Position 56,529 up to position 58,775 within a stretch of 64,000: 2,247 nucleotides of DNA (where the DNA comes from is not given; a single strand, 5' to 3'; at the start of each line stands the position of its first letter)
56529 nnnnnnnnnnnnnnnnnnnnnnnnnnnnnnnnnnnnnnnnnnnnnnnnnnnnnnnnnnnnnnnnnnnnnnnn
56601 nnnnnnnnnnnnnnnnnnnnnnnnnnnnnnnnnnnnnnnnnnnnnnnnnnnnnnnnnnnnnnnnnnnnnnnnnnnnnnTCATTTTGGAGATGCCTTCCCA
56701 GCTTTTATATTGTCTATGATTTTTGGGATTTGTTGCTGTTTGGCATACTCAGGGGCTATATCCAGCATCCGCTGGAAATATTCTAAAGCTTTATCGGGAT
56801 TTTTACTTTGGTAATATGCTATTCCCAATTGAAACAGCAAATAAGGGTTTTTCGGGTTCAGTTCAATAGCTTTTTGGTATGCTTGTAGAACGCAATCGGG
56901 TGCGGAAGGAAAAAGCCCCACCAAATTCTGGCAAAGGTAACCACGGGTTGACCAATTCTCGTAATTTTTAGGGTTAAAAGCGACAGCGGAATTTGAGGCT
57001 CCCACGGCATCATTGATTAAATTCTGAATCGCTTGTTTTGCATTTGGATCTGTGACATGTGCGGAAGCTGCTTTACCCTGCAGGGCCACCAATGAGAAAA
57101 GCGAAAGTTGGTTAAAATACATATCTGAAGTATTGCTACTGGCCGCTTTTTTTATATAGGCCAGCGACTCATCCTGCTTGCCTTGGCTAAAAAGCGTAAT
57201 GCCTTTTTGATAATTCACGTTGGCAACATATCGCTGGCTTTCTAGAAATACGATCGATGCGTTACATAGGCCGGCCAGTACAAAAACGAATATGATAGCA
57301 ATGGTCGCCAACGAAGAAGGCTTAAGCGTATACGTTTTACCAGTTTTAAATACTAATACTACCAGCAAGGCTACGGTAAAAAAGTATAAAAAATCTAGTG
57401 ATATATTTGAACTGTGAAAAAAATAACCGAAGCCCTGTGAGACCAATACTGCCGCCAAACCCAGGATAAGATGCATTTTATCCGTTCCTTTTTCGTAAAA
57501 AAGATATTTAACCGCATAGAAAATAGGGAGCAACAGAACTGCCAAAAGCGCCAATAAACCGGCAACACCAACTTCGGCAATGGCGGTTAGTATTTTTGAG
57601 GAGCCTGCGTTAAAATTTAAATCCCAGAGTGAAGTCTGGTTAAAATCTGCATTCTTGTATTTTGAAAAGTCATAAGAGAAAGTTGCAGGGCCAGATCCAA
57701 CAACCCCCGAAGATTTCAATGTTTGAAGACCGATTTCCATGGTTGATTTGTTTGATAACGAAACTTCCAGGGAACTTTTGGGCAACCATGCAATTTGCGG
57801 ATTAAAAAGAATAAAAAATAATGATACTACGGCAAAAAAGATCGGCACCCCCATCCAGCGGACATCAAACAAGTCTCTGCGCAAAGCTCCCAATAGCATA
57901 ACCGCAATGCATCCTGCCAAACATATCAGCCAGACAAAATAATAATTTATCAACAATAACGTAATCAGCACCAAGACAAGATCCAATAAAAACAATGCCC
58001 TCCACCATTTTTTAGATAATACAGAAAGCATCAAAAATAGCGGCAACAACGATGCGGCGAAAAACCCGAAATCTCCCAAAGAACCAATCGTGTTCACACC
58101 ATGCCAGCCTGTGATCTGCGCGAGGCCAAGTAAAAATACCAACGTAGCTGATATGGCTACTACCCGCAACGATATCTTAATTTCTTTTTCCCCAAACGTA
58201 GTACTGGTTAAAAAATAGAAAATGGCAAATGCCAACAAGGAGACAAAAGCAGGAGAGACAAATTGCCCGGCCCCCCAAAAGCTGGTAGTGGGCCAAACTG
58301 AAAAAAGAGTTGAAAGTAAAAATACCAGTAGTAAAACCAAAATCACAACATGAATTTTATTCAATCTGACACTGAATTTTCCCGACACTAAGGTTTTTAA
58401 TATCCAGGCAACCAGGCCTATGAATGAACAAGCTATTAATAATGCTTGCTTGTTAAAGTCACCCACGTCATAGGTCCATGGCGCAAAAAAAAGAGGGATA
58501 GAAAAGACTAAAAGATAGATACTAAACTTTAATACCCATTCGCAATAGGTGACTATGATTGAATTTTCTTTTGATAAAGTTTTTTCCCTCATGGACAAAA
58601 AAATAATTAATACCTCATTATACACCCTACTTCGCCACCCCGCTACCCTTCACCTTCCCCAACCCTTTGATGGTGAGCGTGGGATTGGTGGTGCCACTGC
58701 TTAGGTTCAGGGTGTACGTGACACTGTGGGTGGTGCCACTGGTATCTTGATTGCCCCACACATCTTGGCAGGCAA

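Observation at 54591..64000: Four-gene surface operon: giant S/T-rich secreted protein, Wzy_C/TPR protein, GW-repeat polyproline membrane protein, orphan CheY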

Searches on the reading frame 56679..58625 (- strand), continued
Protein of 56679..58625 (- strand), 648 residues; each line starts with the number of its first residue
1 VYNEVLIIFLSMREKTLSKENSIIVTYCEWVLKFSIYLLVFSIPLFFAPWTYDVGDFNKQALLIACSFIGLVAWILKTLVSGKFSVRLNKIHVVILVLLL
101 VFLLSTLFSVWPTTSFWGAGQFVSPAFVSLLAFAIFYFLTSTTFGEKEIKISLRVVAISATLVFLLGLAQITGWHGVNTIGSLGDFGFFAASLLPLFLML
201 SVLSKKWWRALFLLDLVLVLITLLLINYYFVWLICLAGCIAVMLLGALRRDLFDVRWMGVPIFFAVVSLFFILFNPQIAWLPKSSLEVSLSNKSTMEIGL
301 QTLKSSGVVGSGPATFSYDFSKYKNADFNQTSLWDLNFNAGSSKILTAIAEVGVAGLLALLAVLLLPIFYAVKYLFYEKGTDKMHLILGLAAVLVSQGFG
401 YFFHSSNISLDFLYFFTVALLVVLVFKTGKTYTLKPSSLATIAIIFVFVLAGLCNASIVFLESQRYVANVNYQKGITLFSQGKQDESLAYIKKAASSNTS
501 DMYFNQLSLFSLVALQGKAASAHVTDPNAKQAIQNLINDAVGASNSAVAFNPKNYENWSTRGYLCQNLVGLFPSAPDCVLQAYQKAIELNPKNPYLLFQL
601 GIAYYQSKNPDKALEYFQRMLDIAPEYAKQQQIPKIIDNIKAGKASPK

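Call 84: fold_search(model_id=the predicted structure, library=pdb)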
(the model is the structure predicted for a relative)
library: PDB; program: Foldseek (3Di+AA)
matches with E <= 10: 1199; with E <= 0.001: 44
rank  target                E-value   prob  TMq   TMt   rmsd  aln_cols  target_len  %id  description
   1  9gzg_A                1.9e-05  1.00  0.22  0.82   2.8       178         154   23  Crystal structure of CTPR4E4 mutant (released 2025-10-15)
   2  9qhc_B                2.5e-05  1.00  0.15  0.30  12.2       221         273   24  Crystal structure of 8-repeat CTPR protein with eliminated coordination sites (released 2025-10-22)
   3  8chy                  3.5e-05  1.00  0.16  0.33  13.7       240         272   21  Crystal structure of an 8-repeat consensus TPR superhelix with Zinc. (released 2024-02-21)
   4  9qhb                  4.1e-05  1.00  0.16  0.32  13.2       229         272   19  Crystal structure of 16-repeat CTPR protein with eliminated coordination sites (released 2025-10-22)
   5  9qhc_A                5.9e-05  1.00  0.16  0.31  13.3       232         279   21  Crystal structure of 8-repeat CTPR protein with eliminated coordination sites (released 2025-10-22)
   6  6b85_A                1.2e-04  1.00  0.21  0.60   9.9       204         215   18  Crystal structure of transmembrane protein TMHC4_R (released 2018-03-14)
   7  7tpg_B                1.3e-04  1.00  0.38  0.55   7.6       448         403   14  Single-Particle Cryo-EM Structure of the WaaL O-antigen ligase in its ligand bound state (released 2022-04-06)
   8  2fo7                  1.6e-04  1.00  0.19  0.82   3.9       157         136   25  Crystal structure of an 8 repeat consensus TPR superhelix (trigonal crystal form) (released 2006-03-07)
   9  8cqp_C                1.6e-04  1.00  0.18  0.79   4.1       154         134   25  Crystal structure of an 8-repeat consensus TPR superhelix with Calcium (low concentration) (released 2024-03-27)
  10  3vty_C                2.9e-04  1.00  0.16  0.46  10.6       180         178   17  Crystal structure of MamA (released 2012-10-31)
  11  3fp3                  2.9e-04  1.00  0.18  0.21  27.0       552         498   12  Crystal structure of Tom71 (released 2009-07-28)
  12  3vty_D                3.2e-04  1.00  0.21  0.71  12.3       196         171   16  Crystal structure of MamA (released 2012-10-31)
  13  8dtg_B                3.2e-04  1.00  0.15  0.13  14.0       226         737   17  Cryo-EM structure of Arabidopsis SPY alternative conformation 1 (released 2023-03-08)
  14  3fp2_A                3.6e-04  1.00  0.18  0.22  31.4       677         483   10  Crystal structure of Tom71 complexed with Hsp82 C-terminal fragment (released 2009-07-28)
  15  5a01_A                4.3e-04  1.00  0.20  0.19   2.8       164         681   18  O-GlcNAc transferase from Drososphila melanogaster (released 2016-04-27)
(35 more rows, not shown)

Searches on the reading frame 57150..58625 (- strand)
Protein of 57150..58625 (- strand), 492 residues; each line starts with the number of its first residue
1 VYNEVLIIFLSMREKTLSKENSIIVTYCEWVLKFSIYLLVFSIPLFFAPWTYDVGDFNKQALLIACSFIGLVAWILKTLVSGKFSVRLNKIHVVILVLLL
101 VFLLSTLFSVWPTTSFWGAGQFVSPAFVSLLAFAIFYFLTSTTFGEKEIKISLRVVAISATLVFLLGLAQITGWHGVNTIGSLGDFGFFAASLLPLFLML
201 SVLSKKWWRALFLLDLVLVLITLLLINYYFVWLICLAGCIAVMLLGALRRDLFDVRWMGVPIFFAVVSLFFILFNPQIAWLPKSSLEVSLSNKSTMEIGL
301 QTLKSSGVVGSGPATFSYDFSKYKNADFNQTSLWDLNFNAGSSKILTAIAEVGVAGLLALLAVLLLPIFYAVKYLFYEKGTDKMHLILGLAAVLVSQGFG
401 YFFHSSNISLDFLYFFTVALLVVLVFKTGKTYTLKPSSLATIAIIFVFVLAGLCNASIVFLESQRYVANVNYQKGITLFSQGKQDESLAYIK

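Call 35: search_solved_structures(query=window:57150-58625:-, max_evalue=10, show_alignments=2)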
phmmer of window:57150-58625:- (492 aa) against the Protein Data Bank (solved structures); distinct sequences matched with E-value up to 10: 0.

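Call 49: search_solved_structures(query=A3, max_evalue=10, show_alignments=3)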
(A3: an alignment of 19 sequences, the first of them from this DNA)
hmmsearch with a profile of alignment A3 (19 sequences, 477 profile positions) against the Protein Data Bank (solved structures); distinct sequences matched with E-value up to 10: 0.

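Call 98: search_protein_representatives(alignment_id=A3)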
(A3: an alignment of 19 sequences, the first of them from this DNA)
Query: 19 sequences, 477 profile positions. Proteins with E-value up to 0.001 (for the whole library): 29267; up to 1e-10: 13396; up to 1e-30: 3457. The best 150 are listed.
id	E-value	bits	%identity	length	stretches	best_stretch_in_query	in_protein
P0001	3.6e-169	579.8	-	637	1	3-477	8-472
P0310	2.1e-166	570.7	-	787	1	1-474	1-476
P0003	8.7e-158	542.3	-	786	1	3-476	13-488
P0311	3.3e-156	537.0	-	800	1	1-476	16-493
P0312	3.9e-153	526.9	-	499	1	7-471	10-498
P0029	3.8e-151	520.4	-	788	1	1-476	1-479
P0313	1.0e-150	518.9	-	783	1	9-476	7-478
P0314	6.0e-149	513.1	-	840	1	1-477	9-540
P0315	7.7e-149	512.8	-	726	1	1-476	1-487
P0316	1.4e-148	511.9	-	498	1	11-476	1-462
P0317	2.2e-148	511.3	-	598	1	4-476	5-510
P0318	6.1e-146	503.2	-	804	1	5-475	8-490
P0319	8.3e-142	489.6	-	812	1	13-476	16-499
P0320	3.2e-141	487.7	-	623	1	3-476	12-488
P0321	5.9e-140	483.5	-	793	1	5-476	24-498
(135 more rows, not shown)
